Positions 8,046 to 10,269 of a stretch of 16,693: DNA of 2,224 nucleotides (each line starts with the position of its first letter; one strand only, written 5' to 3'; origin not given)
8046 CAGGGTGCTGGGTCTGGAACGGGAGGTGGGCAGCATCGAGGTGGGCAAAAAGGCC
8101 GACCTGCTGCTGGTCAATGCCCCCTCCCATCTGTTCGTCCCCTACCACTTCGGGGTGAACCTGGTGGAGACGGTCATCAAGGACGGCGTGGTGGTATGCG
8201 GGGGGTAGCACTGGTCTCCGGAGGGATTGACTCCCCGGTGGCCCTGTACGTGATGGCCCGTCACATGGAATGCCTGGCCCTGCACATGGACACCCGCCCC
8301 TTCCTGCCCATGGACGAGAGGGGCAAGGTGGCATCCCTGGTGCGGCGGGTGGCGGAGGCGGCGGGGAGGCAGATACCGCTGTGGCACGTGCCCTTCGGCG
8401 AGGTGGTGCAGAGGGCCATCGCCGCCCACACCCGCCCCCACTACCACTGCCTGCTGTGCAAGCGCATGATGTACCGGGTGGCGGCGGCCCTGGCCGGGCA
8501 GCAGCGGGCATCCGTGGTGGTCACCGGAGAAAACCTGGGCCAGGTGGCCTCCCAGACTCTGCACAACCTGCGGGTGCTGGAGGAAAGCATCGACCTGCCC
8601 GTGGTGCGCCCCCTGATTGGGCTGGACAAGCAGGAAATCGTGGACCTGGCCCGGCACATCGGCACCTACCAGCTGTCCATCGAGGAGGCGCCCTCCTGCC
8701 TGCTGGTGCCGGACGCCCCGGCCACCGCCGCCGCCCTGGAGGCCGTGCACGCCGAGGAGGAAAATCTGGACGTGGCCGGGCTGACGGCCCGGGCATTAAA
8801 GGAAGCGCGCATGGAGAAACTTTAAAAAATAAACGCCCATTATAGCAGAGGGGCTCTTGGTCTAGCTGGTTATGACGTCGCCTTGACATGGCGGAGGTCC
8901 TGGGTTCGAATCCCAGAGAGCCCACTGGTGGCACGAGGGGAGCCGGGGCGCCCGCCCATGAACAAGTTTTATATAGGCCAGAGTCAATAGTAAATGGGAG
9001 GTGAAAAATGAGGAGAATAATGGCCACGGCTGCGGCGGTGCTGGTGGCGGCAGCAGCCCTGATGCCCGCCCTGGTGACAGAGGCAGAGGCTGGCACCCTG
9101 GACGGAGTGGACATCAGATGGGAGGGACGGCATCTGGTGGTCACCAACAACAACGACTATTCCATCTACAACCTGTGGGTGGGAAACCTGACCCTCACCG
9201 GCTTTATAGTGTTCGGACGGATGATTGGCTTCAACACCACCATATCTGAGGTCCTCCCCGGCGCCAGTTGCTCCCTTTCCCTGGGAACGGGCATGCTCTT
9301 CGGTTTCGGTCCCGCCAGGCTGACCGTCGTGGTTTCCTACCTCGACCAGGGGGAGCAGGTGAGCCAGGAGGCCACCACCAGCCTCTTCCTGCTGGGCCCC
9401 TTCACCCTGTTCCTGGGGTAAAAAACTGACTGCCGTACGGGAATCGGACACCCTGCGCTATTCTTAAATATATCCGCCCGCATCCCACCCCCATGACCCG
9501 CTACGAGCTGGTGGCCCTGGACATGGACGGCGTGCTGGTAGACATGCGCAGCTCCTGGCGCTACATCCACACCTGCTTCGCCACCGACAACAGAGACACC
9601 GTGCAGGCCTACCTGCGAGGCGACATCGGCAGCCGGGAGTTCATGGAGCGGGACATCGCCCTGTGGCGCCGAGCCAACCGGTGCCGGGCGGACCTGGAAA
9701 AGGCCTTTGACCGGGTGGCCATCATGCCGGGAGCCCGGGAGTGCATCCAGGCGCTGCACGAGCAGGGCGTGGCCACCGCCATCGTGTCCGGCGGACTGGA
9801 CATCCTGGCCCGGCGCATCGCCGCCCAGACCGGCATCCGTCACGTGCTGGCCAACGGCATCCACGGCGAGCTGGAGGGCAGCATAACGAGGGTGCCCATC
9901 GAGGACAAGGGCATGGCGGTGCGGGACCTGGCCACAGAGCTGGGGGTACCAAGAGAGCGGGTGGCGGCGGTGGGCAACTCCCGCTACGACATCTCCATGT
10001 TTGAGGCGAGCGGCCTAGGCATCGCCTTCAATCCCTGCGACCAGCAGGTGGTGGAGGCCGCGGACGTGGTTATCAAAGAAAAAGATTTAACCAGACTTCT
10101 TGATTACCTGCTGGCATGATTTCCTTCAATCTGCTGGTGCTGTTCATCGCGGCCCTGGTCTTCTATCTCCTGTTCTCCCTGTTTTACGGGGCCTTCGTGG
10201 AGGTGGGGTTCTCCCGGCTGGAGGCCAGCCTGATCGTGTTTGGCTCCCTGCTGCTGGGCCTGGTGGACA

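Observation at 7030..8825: Imidazolonepropionase overlapped by a THUMP-less ThiI PP-loop sulfurtransferase domain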

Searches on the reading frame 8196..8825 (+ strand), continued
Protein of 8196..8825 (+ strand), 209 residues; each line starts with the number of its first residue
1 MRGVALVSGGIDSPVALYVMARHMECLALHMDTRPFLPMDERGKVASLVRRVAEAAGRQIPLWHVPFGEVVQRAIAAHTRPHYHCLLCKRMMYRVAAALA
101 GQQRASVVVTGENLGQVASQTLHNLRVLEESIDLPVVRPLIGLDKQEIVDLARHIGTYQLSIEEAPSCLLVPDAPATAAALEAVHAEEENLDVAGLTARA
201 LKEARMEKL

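Call 65: find_related_loci(query=A2, collection=metagenome_contigs, flank=6000)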
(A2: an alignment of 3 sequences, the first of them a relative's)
Query A2 (274 aa) in metagenome_contigs; peptide patterns used: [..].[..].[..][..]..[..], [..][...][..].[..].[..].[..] (x = any residue, [..] = any of these).
459 stretches matched a pattern; 111 encode a relative of the query (tblastn E <= 1e-3); the best 80 are kept; 80 distinct loci.
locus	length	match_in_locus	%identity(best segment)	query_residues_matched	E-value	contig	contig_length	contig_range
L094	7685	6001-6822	40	1-273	8e-53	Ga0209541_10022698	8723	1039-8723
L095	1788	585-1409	36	1-270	1e-50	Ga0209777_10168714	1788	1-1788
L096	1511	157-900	41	2-259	2e-46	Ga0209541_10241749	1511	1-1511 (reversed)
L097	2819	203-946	41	1-258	4e-45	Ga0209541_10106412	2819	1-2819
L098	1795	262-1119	40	4-265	1e-45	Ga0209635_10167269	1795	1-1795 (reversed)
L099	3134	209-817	40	1-202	2e-44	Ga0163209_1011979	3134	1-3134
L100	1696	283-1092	36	1-265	9e-45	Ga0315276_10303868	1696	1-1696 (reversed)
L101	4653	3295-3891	40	4-202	8e-42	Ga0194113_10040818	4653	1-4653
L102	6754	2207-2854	38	3-217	3e-41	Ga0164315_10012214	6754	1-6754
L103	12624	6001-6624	39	1-200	4e-40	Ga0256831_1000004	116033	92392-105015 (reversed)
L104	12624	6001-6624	40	1-200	8e-40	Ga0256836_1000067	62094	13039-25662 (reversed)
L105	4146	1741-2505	37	1-246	2e-39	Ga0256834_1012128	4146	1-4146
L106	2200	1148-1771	39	1-200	8e-40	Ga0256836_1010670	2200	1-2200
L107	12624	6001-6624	38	1-200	1e-39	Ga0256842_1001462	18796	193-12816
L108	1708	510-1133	39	1-200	7e-40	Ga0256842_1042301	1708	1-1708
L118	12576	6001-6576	42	1-200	2e-38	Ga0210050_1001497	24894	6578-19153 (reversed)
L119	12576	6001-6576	42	1-200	2e-38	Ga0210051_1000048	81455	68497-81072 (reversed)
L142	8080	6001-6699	36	1-200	7e-32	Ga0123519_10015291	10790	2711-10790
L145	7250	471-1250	32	1-267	3e-31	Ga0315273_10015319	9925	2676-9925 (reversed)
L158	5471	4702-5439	31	1-257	3e-28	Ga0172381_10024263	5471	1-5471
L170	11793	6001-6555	35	4-195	8e-27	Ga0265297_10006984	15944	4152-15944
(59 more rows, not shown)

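Call 68: find_encoding_contigs(protein=P0276, flank=4000, max_places=3)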
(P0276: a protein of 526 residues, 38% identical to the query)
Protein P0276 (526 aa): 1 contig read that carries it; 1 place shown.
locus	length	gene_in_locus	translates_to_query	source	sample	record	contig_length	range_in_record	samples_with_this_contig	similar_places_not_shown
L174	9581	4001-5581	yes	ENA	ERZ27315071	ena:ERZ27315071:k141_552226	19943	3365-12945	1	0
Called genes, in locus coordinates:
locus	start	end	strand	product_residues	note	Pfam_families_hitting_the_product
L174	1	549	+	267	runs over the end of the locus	PF09721:Exosortase_EpsH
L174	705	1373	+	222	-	PF01842:ACT, PF22629:ACT_AHAS_ss, PF18462:DUF5612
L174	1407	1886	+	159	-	PF13404:HTH_AsnC-type, PF13412:HTH_24, PF01037:AsnC_trans_reg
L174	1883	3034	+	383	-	PF00155:Aminotran_1_2, PF00266:Aminotran_5, PF01041:DegT_DnrJ_EryC1, PF01053:Cys_Met_Meta_PP (weak)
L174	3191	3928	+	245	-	PF00198:2-oxoacid_dh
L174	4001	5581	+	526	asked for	PF22025:ThiI_fer, PF02926:THUMP, PF02568:ThiI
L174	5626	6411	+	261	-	PF02540:NAD_synthase (weak), PF01171:ATP_bind_3 (weak)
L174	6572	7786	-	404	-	PF02771:Acyl-CoA_dh_N, PF02770:Acyl-CoA_dh_M, PF00441:Acyl-CoA_dh_1, PF08028:Acyl-CoA_dh_2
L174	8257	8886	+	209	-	PF04013:Methyltrn_RNA_2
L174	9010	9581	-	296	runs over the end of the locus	PF00753:Lactamase_B (weak)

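Call 71: fold_search(model_id=the predicted structure, library=pdb)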
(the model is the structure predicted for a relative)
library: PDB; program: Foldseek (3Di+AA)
matches with E <= 10: 1396; with E <= 0.001: 87
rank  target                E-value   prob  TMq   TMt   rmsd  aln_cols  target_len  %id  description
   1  4kr6_A                1.1e-18  1.00  0.91  0.50   1.9       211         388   34  Crystal structure of a 4-thiouridine synthetase - RNA complex (released 2014-04-23)
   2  4kr7_A                4.7e-17  1.00  0.91  0.50   2.0       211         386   34  Crystal structure of a 4-thiouridine synthetase - RNA complex with bound ATP (released 2014-04-23)
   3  2c5s                  6.0e-17  1.00  0.83  0.48   3.1       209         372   34  Crystal structure of Bacillus anthracis ThiI, a tRNA-modifying enzyme containing the predicted RNA-binding THUMP domain (released 2005-11-30)
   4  3bl5_A                9.1e-08  1.00  0.51  0.54  12.6       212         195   16  Crystal structure of QueC from Bacillus subtilis: an enzyme involved in preQ1 biosynthesis (released 2008-06-03)
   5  2pg3                  8.6e-07  1.00  0.53  0.51  14.5       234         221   15  Crystal structure of a Queuosine biosynthesis protein queC (ECA1155) from Erwinia carotovora subsp. atroseptica SCRI1043 (released 2007-04-24)
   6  3bl5_E                1.2e-06  1.00  0.51  0.53  12.0       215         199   16  Crystal structure of QueC from Bacillus subtilis: an enzyme involved in preQ1 biosynthesis (released 2008-06-03)
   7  2hma                  1.3e-06  1.00  0.59  0.36   8.2       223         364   17  The Crystal Structure of tRNA (5-Methylaminomethyl-2-Thiouridylate)-Methyltransferase TrmU from Streptococcus pneumoniae (released 2006-08-08)
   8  5ztb_A                1.6e-06  1.00  0.52  0.38  11.8       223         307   19  Structure of Sulfurtransferase (released 2019-06-12)
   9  5ztb_C                1.8e-06  1.00  0.49  0.36  12.1       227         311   18  Structure of Sulfurtransferase (released 2019-06-12)
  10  6jp9_B                2.2e-06  1.00  0.50  0.37   4.7       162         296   22  Crsytal structure of a XMP complexed ATPPase subunit of M. jannaschii GMP synthetase (released 2020-04-22)
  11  5gha_A                2.7e-06  1.00  0.52  0.38  11.7       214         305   21  Sulfur Transferase TtuA in complex with Sulfur Carrier TtuB (released 2017-05-03)
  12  5ztb_B                2.7e-06  1.00  0.52  0.37  11.7       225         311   20  Structure of Sulfurtransferase (released 2019-06-12)
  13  5gha_D                3.6e-06  1.00  0.52  0.37  11.2       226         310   17  Sulfur Transferase TtuA in complex with Sulfur Carrier TtuB (released 2017-05-03)
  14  5gha_C                3.8e-06  1.00  0.49  0.36  12.2       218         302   19  Sulfur Transferase TtuA in complex with Sulfur Carrier TtuB (released 2017-05-03)
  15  1xng_A                6.1e-06  1.00  0.50  0.43  11.4       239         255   14  Crystal Structure of NH3-dependent NAD+ synthetase from Helicobacter pylori (released 2005-04-05)
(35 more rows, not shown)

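Call 72: search_protein_families(library=ncbifam, proteins=[P0399, P0401, P0078, L073:8001-8549:+], max_evalue=1e-10)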
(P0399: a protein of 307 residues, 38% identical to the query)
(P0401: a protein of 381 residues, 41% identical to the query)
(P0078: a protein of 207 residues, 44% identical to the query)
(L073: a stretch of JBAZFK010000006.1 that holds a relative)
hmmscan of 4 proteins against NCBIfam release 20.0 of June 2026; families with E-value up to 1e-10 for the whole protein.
P0399 (307 aa): 1 family
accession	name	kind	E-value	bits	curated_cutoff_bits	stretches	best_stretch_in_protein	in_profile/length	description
TIGR00342.1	TIGR00342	equivalog_domain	2.1e-48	165.3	264.5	1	4-252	1-249/373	tRNA uracil 4-sulfurtransferase ThiI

P0401 (381 aa): 2 families
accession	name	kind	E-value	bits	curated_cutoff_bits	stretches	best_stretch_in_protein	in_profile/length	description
TIGR00342.1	TIGR00342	equivalog_domain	1.8e-105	353.1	264.5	1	5-368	1-362/373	tRNA uracil 4-sulfurtransferase ThiI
NF006222.0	PRK08349.1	subfamily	6e-78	261.2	251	1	182-376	2-197/198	hypothetical protein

P0078 (207 aa): 2 families
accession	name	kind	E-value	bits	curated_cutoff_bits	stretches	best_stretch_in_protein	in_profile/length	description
NF006222.0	PRK08349.1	subfamily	1e-72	244.2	251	1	1-185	1-186/198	hypothetical protein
TIGR00342.1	TIGR00342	equivalog_domain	1.1e-62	212.3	264.5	1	2-195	174-369/373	tRNA uracil 4-sulfurtransferase ThiI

L073:8001-8549:+ (183 aa): 2 families
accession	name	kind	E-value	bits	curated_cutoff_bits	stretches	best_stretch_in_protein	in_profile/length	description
NF006222.0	PRK08349.1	subfamily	6.2e-55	186.1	251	1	1-176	1-186/198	hypothetical protein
TIGR00342.1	TIGR00342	equivalog_domain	9.5e-52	176.3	264.5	1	2-183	174-366/373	tRNA uracil 4-sulfurtransferase ThiI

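Call 75: find_encoding_contigs(protein=P0401, flank=4000, max_places=1)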
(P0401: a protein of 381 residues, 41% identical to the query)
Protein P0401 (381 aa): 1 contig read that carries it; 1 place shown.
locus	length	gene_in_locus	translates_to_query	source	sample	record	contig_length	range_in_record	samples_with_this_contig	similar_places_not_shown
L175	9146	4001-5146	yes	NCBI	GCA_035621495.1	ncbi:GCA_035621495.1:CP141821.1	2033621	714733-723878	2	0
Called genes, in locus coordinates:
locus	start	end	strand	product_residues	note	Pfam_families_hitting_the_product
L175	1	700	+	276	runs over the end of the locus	PF02899:Phage_int_SAM_1, PF13495:Phage_int_SAM_4 (weak), PF00589:Phage_integrase, PF16795:Phage_integr_3 (faint), PF22823:MrpR_C_cat (weak)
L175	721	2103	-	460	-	PF04587:ADP_PFK_GK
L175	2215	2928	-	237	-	PF01177:Asp_Glu_race, PF17645:Amdase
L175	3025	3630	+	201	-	PF00881:Nitroreductase, PF14512:TM1586_NiRdase (faint)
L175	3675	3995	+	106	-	-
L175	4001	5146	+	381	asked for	PF22025:ThiI_fer, PF02926:THUMP, PF02568:ThiI, PF06508:QueC (faint)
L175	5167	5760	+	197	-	PF02568:ThiI, PF06508:QueC (faint)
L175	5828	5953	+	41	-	-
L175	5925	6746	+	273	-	PF00291:PALP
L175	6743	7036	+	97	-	-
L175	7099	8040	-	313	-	PF13240:Zn_Ribbon_1 (weak), PF24460:DUF7575 (weak)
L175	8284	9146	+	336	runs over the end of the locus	PF13240:Zn_Ribbon_1 (weak), PF24460:DUF7575 (weak)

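Call 76: find_encoding_contigs(protein=P0399, flank=4000, max_places=1)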
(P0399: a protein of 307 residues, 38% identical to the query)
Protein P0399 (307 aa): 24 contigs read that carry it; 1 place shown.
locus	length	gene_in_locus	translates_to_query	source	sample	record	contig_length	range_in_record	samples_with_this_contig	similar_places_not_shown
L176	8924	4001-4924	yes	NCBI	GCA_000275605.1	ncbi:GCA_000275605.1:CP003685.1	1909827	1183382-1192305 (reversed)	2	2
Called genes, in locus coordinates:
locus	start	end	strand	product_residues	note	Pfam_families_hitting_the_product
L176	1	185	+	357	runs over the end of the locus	PF17835:NOG1_N, PF03193:RsgA_GTPase (faint), PF00025:Arf (faint), PF02421:FeoB_N, PF10662:PduV-EutP (weak), PF00071:Ras (weak), PF01926:MMR_HSR1, PF06858:NOG1, +1 more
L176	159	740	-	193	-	PF06195:DUF996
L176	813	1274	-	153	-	PF10050:DUF2284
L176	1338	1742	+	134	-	PF01597:GCV_H, PF00364:Biotin_lipoyl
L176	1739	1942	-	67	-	PF00833:Ribosomal_S17e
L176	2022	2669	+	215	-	PF02811:PHP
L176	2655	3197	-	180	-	PF21041:XMAP215_CLASP_TOG (weak), PF01602:Adaptin_N (faint), PF12717:Cnd1 (faint)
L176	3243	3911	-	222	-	PF03673:UPF0128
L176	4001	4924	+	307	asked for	PF22025:ThiI_fer, PF02926:THUMP, PF02568:ThiI (weak)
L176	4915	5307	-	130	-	PF04475:DUF555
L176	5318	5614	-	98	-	PF04010:DUF357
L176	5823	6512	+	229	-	PF00149:Metallophos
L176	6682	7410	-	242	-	PF02037:SAP (weak)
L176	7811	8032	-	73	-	PF21965:SAMP2, PF02597:ThiS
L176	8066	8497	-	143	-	PF02566:OsmC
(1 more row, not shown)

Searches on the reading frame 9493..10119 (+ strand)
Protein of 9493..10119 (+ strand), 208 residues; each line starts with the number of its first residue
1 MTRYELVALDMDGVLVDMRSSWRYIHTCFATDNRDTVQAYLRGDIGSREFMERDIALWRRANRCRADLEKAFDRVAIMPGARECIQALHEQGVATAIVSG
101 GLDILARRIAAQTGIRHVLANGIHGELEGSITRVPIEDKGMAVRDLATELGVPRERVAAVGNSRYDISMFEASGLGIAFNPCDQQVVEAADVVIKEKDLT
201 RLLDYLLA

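Call 6: search_protein_families(library=pfam, proteins=[window:9493-10119:+], max_evalue=0.01)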
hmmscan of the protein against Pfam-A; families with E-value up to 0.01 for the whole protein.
window:9493-10119:+ (208 aa): 6 families
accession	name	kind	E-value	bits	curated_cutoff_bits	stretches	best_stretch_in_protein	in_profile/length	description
PF12710.13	HAD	-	5.9e-20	72.9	27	1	7-171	1-189/189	haloacid dehalogenase-like hydrolase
PF00702.32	Hydrolase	-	1.4e-17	65.1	26.4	1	5-174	2-191/191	haloacid dehalogenase-like hydrolase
PF08282.18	Hydrolase_3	-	3.9e-14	53.4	20.9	1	138-197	187-246/255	haloacid dehalogenase-like hydrolase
PF13419.12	HAD_2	-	4.9e-06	27.2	23.8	1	10-174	4-172/178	Haloacid dehalogenase-like hydrolase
PF06888.18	Put_Phosphatase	-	0.0018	18.2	27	1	6-100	2-97/234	Putative Phosphatase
PF05116.19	S6PP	-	0.0037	17.3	20.3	1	138-187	165-214/247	Sucrose-6F-phosphate phosphohydrolase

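Call 8: search_protein_families(library=ncbifam, proteins=[window:9493-10119:+], max_evalue=0.001)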
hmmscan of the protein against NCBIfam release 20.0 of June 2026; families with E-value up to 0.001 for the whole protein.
window:9493-10119:+ (208 aa): 22 families
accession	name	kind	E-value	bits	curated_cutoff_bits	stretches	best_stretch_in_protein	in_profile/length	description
TIGR01491.1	HAD-SF-IB-PSPlk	hypoth_equivalog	1.9e-39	135.5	151.9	1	5-183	5-192/201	phosphoserine phosphatase-like hydrolase, archaeal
TIGR00338.1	serB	equivalog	1.5e-24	86.8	144.15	1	5-206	15-219/219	phosphoserine phosphatase SerB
TIGR01488.1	HAD-SF-IB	subfamily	2.6e-23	82.9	45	1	6-172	1-176/177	HAD-IB family phosphatase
NF008350.0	PRK11133.1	equivalog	2e-15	56.8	413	1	68-203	173-312/324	phosphoserine phosphatase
TIGR00099.1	Cof-subfamily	subfamily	5.2e-12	45.9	137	1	138-199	188-249/256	Cof-type HAD-IIB family hydrolase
TIGR01487.1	Pglycolate_arch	equivalog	1e-11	45.1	122.75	1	137-197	146-206/215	phosphoglycolate phosphatase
NF002245.0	PRK01158.1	equivalog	1.5e-11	44.1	198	1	137-196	156-215/233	phosphoglycolate phosphatase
NF010109.0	PRK13582.1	equivalog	4.9e-11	42.7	133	1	5-194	2-184/205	bifunctional phosphoserine phosphatase/homoserine phosphotransferase ThrH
TIGR01490.1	HAD-SF-IB-hyp1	subfamily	1.1e-10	42.1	98.3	1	61-183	69-200/202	HAD-IB family hydrolase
NF007806.0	PRK10513.1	equivalog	5.8e-10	39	273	1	138-195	196-253/270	sugar-phosphatase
NF007821.0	PRK10530.1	equivalog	3.1e-08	33.2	274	1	138-198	199-259/272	pyridoxal phosphatase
TIGR01482.1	SPP-subfamily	subfamily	5.7e-08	32.6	107.15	1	137-197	148-208/225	sucrose-phosphate phosphatase subfamily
TIGR01489.1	DKMTPPase-SF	subfamily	2.4e-06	27.7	81.55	1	7-132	4-132/188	MtnX-like HAD-IB family phosphatase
TIGR01525.1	ATPase-IB_hvy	subfamily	3.5e-06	26.2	346.25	1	78-204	389-501/560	heavy metal translocating P-type ATPase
TIGR01454.1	AHBA_synth_RP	hypoth_equivalog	1.2e-05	25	246.65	1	72-184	71-181/205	AHBA synthesis associated protein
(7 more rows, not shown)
